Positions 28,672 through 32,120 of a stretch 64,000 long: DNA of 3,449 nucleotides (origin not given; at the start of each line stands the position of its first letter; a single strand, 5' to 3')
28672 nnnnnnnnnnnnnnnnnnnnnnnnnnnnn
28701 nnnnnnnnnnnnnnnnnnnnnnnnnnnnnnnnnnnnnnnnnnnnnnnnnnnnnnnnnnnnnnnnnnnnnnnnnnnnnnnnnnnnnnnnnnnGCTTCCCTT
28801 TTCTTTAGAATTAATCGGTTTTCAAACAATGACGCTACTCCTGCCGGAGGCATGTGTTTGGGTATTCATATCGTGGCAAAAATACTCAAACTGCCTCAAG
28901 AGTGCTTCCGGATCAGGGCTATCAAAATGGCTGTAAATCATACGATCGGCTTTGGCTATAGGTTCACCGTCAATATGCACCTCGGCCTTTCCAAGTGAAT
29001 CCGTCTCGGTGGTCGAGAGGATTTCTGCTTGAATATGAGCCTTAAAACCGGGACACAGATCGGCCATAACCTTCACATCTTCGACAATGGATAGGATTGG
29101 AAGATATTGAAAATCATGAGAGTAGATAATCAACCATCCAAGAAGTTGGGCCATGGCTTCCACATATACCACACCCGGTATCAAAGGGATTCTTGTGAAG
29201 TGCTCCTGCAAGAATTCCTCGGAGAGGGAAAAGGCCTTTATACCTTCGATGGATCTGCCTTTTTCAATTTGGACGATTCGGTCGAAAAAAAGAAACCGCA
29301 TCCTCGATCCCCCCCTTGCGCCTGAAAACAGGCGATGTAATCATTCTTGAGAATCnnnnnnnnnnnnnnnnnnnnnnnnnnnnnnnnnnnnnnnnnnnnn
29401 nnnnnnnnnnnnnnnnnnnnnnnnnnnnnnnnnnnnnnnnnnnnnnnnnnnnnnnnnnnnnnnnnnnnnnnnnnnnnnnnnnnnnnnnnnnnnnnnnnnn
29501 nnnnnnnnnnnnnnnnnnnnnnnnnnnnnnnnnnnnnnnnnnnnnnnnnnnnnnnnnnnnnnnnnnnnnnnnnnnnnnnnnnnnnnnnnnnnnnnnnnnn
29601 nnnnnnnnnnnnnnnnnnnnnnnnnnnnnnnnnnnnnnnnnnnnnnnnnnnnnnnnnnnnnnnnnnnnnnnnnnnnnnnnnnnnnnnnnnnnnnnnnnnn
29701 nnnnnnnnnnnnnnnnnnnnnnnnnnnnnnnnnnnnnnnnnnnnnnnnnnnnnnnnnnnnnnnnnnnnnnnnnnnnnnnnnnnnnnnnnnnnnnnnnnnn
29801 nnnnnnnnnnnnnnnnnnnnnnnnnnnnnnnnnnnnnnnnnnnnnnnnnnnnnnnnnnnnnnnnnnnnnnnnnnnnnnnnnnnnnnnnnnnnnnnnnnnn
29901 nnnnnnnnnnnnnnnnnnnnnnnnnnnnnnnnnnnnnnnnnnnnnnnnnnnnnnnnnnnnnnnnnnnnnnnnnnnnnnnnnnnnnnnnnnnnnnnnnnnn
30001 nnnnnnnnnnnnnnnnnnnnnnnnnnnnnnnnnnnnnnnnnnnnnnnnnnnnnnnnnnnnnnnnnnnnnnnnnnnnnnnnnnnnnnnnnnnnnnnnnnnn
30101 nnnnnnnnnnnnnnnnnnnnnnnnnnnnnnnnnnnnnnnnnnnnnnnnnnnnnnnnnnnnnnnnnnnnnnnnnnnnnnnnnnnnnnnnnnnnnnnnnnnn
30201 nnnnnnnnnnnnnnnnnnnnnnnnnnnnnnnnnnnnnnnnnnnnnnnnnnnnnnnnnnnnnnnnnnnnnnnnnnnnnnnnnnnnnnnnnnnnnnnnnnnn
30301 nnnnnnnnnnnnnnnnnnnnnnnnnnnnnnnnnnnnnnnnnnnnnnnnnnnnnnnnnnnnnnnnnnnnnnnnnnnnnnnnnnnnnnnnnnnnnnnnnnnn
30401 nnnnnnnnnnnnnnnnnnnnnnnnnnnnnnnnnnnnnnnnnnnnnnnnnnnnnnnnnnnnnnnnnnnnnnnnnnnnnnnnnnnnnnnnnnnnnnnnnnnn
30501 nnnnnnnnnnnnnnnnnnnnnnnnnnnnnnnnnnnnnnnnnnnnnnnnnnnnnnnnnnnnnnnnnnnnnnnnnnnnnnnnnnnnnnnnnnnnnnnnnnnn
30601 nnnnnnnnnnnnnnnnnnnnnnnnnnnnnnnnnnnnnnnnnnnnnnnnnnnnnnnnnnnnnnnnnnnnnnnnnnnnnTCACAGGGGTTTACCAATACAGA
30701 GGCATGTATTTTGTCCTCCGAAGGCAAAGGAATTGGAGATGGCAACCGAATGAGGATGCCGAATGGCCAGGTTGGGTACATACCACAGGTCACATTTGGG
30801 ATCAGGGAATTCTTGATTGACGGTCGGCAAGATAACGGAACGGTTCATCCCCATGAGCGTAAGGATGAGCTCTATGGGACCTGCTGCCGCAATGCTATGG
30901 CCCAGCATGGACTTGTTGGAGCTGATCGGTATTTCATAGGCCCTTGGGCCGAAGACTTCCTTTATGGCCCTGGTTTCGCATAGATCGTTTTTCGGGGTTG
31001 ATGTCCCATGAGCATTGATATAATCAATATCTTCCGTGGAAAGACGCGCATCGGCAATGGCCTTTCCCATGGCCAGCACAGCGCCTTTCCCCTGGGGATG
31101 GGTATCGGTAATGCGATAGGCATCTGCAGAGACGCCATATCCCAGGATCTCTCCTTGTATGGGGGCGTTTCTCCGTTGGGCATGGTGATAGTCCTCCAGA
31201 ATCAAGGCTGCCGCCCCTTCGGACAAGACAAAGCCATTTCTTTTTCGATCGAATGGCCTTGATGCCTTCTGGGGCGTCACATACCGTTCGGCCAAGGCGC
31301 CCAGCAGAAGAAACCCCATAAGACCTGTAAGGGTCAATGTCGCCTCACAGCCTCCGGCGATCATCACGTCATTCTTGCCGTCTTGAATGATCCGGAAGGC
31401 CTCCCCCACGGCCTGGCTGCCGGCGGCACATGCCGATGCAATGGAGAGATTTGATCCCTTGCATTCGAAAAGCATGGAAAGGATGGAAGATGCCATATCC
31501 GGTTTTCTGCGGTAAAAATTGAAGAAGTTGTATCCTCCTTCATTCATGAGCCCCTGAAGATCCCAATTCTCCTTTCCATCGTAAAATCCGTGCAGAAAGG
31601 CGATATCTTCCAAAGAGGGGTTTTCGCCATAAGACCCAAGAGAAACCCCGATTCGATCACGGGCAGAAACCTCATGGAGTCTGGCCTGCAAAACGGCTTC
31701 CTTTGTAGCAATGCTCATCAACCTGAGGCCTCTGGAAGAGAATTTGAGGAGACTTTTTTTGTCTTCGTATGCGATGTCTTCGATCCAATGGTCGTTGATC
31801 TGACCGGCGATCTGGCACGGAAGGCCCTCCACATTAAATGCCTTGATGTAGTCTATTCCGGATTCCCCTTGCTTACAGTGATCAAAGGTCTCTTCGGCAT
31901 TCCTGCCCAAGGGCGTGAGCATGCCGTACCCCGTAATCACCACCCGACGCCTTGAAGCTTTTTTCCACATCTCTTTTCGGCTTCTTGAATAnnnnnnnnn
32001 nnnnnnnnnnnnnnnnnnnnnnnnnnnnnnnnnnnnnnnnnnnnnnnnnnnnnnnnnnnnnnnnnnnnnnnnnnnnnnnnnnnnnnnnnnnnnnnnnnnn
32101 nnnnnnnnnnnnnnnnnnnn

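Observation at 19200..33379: Lipid A/Kdo assembly genes interleaved with a dedicated type II FAS/PKS-like gene set and an in-operon MsbA-like exporter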

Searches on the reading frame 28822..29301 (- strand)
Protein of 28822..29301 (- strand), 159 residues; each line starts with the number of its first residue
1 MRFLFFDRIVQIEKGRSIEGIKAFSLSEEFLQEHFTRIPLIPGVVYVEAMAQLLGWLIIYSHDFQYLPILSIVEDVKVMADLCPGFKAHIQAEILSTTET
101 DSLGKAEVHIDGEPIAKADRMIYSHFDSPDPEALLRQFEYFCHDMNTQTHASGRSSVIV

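Call 4: search_protein_families(library=pfam, proteins=[window:28822-29301:-])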
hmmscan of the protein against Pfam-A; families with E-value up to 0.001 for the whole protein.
window:28822-29301:- (159 aa): 1 family
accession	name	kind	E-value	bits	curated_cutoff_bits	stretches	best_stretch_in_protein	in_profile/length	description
PF07977.19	FabA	-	1.4e-13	51.1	23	1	3-117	6-136/138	FabA-like domain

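Call 6: search_protein_families(library=ncbifam, proteins=[window:28822-29301:-])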
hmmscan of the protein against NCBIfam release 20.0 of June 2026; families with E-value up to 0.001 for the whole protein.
window:28822-29301:- (159 aa): 4 families
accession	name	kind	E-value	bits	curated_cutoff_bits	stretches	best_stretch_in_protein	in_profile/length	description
TIGR01750.1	fabZ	equivalog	1.6e-20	73.4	155.15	1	3-121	16-138/141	3-hydroxyacyl-ACP dehydratase FabZ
NF000582.1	PRK00006.1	equivalog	4.4e-20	72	113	1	3-122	15-135/137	3-hydroxyacyl-ACP dehydratase FabZ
NF009667.0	PRK13188.1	equivalog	3.7e-16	58.9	465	1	3-118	336-453/464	bifunctional UDP-3-O-[3-hydroxymyristoyl] N-acetylglucosamine deacetylase/3-hydroxyacyl-ACP dehydratase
NF003509.0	PRK05174.1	equivalog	1.7e-05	24.7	124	1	3-121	34-161/172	bifunctional 3-hydroxydecanoyl-ACP dehydratase/trans-2-decenoyl-ACP isomerase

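Call 44: search_solved_structures(query=window:28822-29301:-, max_evalue=0.01)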
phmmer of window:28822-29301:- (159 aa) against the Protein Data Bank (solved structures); distinct sequences matched with E-value up to 0.01: 21.
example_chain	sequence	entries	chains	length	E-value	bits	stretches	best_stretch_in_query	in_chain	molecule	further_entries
2okh_A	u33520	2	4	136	1.9e-11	47.5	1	3-108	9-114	Beta-hydroxyacyl-ACP dehydratase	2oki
1zhg_A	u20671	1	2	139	2e-11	47.4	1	3-108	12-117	beta hydroxyacyl-acyl carrier protein dehydratase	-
1z6b_A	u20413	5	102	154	2.7e-11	47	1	3-108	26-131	fatty acid synthesis protein | Beta-hydroxyacyl-ACP dehydratase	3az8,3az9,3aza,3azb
6n3p_A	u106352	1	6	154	5.3e-10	42.8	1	3-115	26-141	3-hydroxyacyl-[acyl-carrier-protein] dehydratase FabZ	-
4i83_A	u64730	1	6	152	5.8e-10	42.6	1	3-117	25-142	3-hydroxyacyl-[acyl-carrier-protein] dehydratase FabZ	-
5bux_A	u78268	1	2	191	8.2e-10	42.2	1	3-121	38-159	3-hydroxyacyl-[acyl-carrier-protein] dehydratase FabZ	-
5buw_A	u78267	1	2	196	8.9e-10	42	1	3-121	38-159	3-hydroxyacyl-[acyl-carrier-protein] dehydratase FabZ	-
1u1z_A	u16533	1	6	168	1.2e-08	38.3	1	3-119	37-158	(3R)-hydroxymyristoyl-[acyl carrier protein] dehydratase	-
4zw0_A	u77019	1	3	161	7.3e-08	35.8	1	3-87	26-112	3-hydroxyacyl-[acyl-carrier-protein] dehydratase FabZ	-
4h4g_A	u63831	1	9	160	2.4e-07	34.1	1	3-57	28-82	(3R)-hydroxymyristoyl-[acyl-carrier-protein] dehydratase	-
8ayc_A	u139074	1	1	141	3.1e-07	33.8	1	3-105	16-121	Beta-hydroxyacyl-(Acyl-carrier-protein) dehydratase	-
6ihc_A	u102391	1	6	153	5.5e-07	33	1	3-119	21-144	3-hydroxyacyl-[acyl-carrier-protein] dehydratase FabZ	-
2glv_A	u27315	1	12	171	7.5e-07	32.5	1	3-119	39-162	(3R)-hydroxymyristoyl-acyl carrier protein dehydratase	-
3b7j_A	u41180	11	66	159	7.9e-07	32.5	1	3-119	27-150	(3R)-hydroxymyristoyl-acyl carrier protein dehydratase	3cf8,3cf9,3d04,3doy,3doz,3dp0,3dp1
2gll_A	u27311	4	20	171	9.8e-07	32.2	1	3-119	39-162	(3R)-hydroxymyristoyl-acyl carrier protein dehydratase | 3-hydroxyacyl-[acyl-carrier-protein] dehydratase FabZ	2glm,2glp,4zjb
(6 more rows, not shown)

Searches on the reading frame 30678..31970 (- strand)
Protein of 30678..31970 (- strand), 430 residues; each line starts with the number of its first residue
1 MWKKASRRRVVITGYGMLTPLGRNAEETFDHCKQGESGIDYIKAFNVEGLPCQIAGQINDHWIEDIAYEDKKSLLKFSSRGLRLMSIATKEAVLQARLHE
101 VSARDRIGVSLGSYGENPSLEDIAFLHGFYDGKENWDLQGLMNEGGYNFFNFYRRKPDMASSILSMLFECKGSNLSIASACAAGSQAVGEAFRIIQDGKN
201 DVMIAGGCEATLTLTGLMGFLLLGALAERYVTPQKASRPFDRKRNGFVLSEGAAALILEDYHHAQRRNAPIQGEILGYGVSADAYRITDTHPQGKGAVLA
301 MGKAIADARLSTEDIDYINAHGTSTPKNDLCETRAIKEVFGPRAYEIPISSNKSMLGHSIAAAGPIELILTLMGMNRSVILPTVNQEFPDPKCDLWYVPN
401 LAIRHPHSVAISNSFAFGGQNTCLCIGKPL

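Call 4: search_protein_families(library=pfam, proteins=[window:30678-31970:-])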
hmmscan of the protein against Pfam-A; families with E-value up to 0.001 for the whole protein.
window:30678-31970:- (430 aa): 2 families
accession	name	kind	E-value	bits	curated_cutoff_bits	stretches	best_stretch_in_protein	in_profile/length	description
PF00109.32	ketoacyl-synt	-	3.9e-36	125.4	20.8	1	8-263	2-251/252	Beta-ketoacyl synthase, N-terminal domain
PF02801.28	Ketoacyl-synt_C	-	1.4e-34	119.1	20.8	1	273-386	2-118/119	Beta-ketoacyl synthase, C-terminal domain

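Call 6: search_protein_families(library=ncbifam, proteins=[window:30678-31970:-])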
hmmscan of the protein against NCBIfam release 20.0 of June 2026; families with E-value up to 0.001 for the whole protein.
window:30678-31970:- (430 aa): 33 families (the best 25 are shown)
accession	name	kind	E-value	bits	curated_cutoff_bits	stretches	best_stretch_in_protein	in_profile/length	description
TIGR03150.1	fabF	equivalog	3.8e-123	411.2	493.75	1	8-426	1-406/407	beta-ketoacyl-ACP synthase II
NF005589.0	PRK07314.1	subfamily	1.7e-118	395.9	387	1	6-428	2-411/413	beta-ketoacyl-ACP synthase II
NF004970.0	PRK06333.1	subfamily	8.2e-101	337.9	525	1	6-425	2-418/424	beta-ketoacyl-ACP synthase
NF006274.0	PRK08439.1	equivalog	1.6e-99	333.5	621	1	8-426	2-403/406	beta-ketoacyl-ACP synthase II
NF005076.0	PRK06501.1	equivalog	9.9e-93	311.3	629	1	4-427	7-421/425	beta-ketoacyl-ACP synthase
NF006434.0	PRK08722.1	equivalog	3.1e-82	276.7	759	1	6-426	2-411/414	beta-ketoacyl-ACP synthase II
NF006587.0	PRK09116.1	equivalog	3.2e-79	266.6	470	1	8-427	2-405/408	beta-ketoacyl-ACP synthase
NF005935.0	PRK07967.1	equivalog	1.2e-76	258.2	630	1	8-426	2-401/406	beta-ketoacyl-ACP synthase I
NF005916.1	PRK07910.1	equivalog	3.6e-71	240.3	560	1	9-428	13-417/418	KasA/KasB family beta-ketoacyl-ACP synthase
NF006618.0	PRK09185.1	subfamily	5.6e-68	229.8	407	1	9-428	4-392/394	beta-ketoacyl-ACP synthase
NF004618.0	PRK05952.1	equivalog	7.5e-67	225.9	455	1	9-428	3-382/384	beta-ketoacyl-ACP synthase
NF005490.0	PRK07103.1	equivalog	1.3e-65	222.1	445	1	7-427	3-411/414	polyketide beta-ketoacyl:acyl carrier protein synthase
NF058662.1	cispenta_AmcF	equivalog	4.2e-57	193.8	325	1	170-426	118-367/369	cispentacin biosynthesis acyltransferase subunit AmcF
NF045894.1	PKS_plus_SDR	equivalog_domain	3.2e-28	97.9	1740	1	159-394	151-384/1515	type I polyketide synthase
NF040607.1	mycolic_Pks13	equivalog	7.5e-27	93.2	2100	1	164-394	254-483/1680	polyketide synthase Pks13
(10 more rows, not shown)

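Call 12: find_encoding_contigs(protein=window:30678-31970:-, flank=10000, max_places=6)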
Protein window:30678-31970:- (430 aa): no gene with exactly this product is on record in the collection.
